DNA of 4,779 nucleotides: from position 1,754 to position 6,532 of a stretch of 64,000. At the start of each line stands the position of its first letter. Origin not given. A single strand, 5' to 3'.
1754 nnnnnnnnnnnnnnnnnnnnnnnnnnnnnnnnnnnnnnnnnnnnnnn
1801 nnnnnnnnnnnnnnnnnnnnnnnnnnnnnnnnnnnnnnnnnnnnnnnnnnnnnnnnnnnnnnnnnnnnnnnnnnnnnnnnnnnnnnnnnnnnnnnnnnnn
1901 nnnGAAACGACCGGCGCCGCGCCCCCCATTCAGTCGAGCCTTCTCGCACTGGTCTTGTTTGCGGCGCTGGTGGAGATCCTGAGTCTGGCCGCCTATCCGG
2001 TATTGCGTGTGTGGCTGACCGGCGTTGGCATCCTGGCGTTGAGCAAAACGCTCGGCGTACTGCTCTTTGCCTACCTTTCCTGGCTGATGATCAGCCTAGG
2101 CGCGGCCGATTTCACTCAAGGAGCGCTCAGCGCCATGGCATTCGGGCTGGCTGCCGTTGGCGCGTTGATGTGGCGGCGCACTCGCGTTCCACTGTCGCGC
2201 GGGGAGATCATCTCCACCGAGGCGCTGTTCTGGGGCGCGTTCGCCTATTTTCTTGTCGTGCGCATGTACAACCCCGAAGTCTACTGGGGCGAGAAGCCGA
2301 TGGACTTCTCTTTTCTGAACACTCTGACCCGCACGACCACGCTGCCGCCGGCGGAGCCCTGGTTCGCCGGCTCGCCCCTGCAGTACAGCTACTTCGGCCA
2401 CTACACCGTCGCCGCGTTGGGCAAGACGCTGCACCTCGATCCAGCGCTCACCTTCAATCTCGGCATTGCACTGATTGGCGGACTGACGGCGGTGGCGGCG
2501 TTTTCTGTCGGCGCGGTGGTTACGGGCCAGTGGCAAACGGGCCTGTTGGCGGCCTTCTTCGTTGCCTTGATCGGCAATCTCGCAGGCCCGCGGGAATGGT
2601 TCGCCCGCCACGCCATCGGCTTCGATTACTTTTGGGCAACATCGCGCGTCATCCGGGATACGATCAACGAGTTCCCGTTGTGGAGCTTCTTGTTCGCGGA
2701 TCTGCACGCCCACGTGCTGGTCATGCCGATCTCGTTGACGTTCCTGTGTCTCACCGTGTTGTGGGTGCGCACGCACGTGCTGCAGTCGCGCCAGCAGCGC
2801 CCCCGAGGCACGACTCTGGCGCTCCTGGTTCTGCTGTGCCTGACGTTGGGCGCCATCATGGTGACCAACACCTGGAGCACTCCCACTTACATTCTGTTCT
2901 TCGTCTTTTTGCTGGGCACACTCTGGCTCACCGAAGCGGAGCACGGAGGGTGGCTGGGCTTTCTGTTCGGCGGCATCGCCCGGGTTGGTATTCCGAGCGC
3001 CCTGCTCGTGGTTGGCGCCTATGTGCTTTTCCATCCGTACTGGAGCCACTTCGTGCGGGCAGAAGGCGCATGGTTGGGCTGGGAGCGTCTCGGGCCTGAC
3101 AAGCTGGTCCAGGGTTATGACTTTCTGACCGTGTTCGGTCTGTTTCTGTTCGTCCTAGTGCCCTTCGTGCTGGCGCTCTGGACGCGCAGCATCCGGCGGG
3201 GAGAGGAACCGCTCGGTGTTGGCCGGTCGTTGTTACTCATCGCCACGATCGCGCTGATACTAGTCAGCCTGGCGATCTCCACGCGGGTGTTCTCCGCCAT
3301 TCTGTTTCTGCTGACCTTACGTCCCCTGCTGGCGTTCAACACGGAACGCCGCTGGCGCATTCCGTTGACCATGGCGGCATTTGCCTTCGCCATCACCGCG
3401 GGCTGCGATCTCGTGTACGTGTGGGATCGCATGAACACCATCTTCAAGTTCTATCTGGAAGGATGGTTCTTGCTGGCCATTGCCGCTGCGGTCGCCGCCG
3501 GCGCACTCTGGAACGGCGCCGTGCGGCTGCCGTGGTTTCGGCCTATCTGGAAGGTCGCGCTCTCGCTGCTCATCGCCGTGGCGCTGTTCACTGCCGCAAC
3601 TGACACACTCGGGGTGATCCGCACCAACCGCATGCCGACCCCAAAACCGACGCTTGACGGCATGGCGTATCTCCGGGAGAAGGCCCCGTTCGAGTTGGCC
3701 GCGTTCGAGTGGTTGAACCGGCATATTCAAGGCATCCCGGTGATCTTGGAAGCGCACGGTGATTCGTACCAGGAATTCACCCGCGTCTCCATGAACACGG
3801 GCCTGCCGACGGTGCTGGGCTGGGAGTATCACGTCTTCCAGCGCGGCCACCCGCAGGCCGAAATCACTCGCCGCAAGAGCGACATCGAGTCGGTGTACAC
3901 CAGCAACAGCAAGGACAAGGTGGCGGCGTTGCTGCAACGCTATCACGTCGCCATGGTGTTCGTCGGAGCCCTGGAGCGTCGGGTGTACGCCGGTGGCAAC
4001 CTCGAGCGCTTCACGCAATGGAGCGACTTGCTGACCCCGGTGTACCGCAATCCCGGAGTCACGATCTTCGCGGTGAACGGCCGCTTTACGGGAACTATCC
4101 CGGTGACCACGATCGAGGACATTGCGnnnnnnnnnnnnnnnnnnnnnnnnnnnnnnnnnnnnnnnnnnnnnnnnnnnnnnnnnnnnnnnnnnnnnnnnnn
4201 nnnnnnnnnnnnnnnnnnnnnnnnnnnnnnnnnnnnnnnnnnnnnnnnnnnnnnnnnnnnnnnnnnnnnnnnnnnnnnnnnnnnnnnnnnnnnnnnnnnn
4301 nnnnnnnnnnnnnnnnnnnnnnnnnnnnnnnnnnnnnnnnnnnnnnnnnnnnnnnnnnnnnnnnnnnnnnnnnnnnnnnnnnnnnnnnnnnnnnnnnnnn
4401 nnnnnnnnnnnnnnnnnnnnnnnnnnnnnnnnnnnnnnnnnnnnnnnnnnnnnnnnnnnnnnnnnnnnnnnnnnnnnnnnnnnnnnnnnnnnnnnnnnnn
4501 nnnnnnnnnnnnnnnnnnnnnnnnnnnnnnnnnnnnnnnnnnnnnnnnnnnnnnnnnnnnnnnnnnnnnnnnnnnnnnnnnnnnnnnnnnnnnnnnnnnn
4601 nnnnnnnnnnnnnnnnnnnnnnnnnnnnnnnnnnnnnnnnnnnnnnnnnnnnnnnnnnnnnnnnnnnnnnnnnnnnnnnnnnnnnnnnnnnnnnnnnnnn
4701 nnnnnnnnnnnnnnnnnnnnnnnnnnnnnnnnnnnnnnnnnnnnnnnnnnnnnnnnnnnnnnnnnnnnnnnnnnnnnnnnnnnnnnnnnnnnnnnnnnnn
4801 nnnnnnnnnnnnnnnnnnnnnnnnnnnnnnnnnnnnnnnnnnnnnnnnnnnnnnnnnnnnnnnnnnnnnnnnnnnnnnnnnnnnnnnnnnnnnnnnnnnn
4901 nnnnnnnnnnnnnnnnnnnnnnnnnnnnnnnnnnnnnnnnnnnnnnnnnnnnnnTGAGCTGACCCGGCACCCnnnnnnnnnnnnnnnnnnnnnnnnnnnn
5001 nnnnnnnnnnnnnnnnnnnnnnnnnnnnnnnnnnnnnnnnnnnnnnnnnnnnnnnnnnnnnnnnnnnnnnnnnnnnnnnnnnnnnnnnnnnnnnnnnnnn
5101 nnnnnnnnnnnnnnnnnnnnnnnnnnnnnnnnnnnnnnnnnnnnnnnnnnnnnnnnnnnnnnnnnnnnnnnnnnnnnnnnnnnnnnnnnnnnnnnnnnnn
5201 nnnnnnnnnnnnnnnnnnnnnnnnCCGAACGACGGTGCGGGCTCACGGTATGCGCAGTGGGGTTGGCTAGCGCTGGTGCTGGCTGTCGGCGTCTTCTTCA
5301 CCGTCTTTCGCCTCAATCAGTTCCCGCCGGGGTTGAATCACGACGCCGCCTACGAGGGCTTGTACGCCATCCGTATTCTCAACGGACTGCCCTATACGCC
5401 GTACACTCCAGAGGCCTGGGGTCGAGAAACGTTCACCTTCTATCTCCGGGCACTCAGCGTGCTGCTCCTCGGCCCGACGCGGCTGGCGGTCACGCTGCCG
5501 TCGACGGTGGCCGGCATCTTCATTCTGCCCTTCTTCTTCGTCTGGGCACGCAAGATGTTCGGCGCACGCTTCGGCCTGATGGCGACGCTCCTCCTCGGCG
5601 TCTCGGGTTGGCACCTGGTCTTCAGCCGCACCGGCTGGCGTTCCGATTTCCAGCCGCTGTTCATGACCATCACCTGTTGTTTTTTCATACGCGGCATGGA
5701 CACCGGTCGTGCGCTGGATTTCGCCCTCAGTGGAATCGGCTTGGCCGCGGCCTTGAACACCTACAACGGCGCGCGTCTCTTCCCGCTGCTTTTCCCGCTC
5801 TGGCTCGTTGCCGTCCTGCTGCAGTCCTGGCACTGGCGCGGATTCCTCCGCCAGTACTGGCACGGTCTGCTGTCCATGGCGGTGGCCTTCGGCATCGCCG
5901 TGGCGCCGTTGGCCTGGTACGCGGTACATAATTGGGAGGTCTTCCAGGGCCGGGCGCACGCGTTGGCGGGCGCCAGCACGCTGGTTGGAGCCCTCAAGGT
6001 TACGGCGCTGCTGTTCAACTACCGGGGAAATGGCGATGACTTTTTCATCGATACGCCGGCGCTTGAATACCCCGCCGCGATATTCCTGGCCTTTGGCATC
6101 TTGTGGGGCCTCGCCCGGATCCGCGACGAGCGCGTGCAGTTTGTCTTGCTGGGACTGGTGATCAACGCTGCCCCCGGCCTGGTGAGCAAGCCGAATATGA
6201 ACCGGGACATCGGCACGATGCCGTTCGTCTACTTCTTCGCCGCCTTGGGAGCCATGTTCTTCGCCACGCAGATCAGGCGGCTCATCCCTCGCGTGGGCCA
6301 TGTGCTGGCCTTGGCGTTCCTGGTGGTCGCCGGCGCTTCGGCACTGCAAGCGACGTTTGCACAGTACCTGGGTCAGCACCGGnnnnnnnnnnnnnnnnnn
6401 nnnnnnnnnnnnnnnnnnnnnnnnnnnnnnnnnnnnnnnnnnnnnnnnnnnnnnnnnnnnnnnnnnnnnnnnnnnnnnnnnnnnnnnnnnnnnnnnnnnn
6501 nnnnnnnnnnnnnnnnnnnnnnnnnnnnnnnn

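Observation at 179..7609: Tandem giant paralogs: GT-C membrane glycosyltransferase domains fused to near-identical NHL beta-propellers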

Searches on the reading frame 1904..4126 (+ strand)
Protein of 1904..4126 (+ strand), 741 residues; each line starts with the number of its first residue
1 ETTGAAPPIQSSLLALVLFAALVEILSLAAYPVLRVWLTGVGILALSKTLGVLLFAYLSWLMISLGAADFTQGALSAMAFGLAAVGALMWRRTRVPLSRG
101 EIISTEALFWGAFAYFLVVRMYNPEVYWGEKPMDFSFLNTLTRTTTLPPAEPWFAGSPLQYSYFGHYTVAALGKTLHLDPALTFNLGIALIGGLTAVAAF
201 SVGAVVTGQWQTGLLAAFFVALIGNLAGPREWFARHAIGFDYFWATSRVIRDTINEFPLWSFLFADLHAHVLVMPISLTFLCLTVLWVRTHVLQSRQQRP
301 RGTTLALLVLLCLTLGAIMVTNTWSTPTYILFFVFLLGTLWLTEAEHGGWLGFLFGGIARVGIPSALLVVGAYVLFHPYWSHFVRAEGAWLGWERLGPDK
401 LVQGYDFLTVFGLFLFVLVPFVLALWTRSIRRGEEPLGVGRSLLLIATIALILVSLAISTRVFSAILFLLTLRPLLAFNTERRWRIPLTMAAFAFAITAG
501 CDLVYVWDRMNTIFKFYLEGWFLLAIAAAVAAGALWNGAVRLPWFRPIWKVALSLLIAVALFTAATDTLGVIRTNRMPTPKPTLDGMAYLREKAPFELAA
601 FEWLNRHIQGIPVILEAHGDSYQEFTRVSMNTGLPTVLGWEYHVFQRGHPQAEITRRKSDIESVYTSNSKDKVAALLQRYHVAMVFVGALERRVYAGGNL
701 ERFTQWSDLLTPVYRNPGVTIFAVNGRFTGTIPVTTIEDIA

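Call 66: search_solved_structures(query=A3, max_evalue=10, show_alignments=2)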
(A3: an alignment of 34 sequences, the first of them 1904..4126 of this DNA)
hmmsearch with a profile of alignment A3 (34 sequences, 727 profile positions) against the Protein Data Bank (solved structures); distinct sequences matched with E-value up to 10: 3.
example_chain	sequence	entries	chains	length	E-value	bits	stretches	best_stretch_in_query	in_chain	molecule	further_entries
9ivk_A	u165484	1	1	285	0.4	12.3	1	353-421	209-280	HBC599 membrane protein binder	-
7xbx_R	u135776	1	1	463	1.7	10.2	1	317-450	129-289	Processed fractalkine,CX3C chemokine receptor 1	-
7xbw_R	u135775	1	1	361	2.1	9.9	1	317-450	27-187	CX3C chemokine receptor 1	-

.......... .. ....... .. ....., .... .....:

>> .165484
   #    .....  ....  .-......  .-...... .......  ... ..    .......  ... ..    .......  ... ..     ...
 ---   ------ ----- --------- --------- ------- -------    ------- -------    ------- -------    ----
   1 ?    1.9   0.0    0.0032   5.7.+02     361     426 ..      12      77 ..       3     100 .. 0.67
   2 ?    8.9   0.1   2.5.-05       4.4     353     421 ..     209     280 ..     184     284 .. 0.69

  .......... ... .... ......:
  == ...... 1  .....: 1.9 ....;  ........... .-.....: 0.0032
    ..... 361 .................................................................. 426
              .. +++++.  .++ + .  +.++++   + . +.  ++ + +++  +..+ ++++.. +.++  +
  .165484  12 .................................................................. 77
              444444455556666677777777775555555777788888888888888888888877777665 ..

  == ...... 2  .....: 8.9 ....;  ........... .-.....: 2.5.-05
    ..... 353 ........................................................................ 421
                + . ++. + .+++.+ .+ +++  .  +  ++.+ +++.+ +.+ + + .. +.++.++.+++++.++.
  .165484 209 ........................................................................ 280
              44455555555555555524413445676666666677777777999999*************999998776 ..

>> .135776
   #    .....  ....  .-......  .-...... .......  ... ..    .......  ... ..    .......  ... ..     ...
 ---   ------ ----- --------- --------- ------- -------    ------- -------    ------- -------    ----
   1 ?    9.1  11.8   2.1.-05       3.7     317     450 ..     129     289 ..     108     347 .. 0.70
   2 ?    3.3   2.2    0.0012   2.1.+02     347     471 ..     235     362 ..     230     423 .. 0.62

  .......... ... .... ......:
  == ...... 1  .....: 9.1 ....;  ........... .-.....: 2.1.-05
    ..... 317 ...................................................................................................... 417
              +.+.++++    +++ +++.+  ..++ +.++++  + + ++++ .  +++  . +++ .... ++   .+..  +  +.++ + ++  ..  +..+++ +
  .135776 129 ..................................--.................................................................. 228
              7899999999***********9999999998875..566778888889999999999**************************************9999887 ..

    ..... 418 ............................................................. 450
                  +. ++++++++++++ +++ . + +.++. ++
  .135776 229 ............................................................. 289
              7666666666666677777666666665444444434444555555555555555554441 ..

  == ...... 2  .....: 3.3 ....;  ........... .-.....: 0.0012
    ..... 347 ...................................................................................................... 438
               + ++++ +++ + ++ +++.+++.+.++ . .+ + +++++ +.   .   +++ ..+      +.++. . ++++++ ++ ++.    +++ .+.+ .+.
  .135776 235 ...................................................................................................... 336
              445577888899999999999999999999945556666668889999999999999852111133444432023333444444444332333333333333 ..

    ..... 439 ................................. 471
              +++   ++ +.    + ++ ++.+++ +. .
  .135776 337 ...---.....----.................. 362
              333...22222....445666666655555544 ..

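Call 75: search_protein_families(library=pfam, alignment_id=A3, max_evalue=1)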
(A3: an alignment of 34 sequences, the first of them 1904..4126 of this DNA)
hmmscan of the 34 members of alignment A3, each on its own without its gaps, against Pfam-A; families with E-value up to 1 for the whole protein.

A. member 1, window:1904-4126:+ (741 aa): 1 family
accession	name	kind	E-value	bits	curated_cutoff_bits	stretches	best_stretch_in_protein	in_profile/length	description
PF10060.15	DUF2298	-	5e-90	303.2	27.8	1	54-524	1-488/488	Uncharacterized membrane protein (DUF2298)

B. families by the number of members that match (of 34 scanned): 12 families
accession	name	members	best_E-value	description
PF10060.15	DUF2298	34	2.5e-122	Uncharacterized membrane protein (DUF2298)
PF14146.11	DUF4305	1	0.007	Domain of unknown function (DUF4305)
PF11683.13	DUF3278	1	0.039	Protein of unknown function (DUF3278)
PF01372.22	Melittin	1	0.071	Melittin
PF11205.13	DUF2987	1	0.18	Protein of unknown function (DUF2987)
PF16177.11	ACAS_N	1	0.22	Acetyl-coenzyme A synthetase N-terminus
PF08665.17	PglZ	1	0.25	PglZ domain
PF13239.11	2TM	1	0.28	2TM domain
PF15844.10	TMCCDC2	1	0.51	Transmembrane and coiled-coil domain-containing protein 2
PF07787.17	TMEM43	1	0.52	Transmembrane protein 43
PF09878.14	DUF2105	1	0.95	Predicted membrane protein (DUF2105)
PF19779.4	DUF6264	1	0.99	Family of unknown function (DUF6264)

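Call 101: search_protein_representatives(protein=window:1904-4126:+)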
Query: 741 residues. Proteins with E-value up to 0.001 (for the whole library): 6429; up to 1e-10: 4916; up to 1e-30: 2049. The best 150 are listed.
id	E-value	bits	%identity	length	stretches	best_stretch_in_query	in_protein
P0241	3.4e-183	627.4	50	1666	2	4-350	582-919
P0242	4.4e-181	620.4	57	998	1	2-566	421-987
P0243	5.0e-176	603.7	46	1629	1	9-740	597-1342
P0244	6.6e-173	593.4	49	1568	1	7-729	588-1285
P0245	1.6e-159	549.1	46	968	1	14-733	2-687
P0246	1.1e-158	546.3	48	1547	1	3-730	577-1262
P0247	4.9e-157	540.9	43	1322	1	9-726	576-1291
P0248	1.4e-155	536.1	45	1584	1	5-727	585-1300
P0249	1.2e-153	529.7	44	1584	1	9-730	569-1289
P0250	1.5e-153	529.3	42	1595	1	7-740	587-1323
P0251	2.3e-152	525.5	50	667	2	100-454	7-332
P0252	9.7e-146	503.6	44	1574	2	4-724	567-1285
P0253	3.9e-140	485.0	43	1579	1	4-711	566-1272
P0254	1.0e-137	477.0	44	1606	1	9-727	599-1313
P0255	2.6e-136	472.4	46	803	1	3-724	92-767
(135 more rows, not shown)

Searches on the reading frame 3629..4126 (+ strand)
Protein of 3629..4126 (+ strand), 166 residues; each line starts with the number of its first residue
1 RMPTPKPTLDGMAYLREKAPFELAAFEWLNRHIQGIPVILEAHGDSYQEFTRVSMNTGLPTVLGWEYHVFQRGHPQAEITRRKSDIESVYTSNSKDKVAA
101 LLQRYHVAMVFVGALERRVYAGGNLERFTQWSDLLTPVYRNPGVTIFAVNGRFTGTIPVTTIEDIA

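Call 79: search_protein_families(library=pfam, proteins=[window:3629-4126:+], max_evalue=0.01)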
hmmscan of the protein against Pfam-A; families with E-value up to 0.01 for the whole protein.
window:3629-4126:+ (166 aa): 0 families

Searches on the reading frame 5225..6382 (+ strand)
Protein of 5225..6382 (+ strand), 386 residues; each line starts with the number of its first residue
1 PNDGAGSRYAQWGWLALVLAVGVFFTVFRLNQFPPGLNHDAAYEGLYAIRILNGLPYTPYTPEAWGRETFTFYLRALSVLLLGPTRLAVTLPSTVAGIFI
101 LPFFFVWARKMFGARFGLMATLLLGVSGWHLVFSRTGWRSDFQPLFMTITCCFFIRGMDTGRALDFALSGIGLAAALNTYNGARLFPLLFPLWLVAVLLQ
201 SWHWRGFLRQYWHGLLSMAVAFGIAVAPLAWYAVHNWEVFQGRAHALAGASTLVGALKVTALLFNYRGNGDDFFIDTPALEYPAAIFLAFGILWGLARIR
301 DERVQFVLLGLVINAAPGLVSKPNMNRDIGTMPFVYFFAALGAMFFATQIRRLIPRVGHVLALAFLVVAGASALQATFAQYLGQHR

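Call 71: search_solved_structures(query=A5, max_evalue=1)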
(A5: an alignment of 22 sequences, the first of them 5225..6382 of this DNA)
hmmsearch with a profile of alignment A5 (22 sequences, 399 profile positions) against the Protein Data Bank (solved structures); distinct sequences matched with E-value up to 1: 6.
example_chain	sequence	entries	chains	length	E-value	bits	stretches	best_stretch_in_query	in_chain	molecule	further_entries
5ezm_A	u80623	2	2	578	0.0016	20.5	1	14-231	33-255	4-amino-4-deoxy-L-arabinose transferase or related glycosyltransferases of PMT family | 4-amino-4-deoxy-L-arabinose (L-Ara4N) transferase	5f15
3waj_A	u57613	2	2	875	0.0032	19.5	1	89-227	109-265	Transmembrane oligosaccharyl transferase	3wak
5gmy_A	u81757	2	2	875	0.0032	19.5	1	89-227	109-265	Transmembrane oligosaccharyl transferase, putative | Dolichyl-phosphooligosaccharide-protein glycotransferase 3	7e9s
6s7o_A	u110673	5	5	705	0.048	15.6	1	95-221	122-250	Dolichyl-diphosphooligosaccharide--protein glycosyltransferase subunit STT3A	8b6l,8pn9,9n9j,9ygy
6ftj_5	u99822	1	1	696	0.23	13.3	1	95-221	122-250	Dolichyl-diphosphooligosaccharide--protein glycosyltransferase subunit STT3A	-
6ftg_5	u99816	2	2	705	0.24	13.3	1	95-221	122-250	Dolichyl-diphosphooligosaccharide--protein glycosyltransferase subunit STT3A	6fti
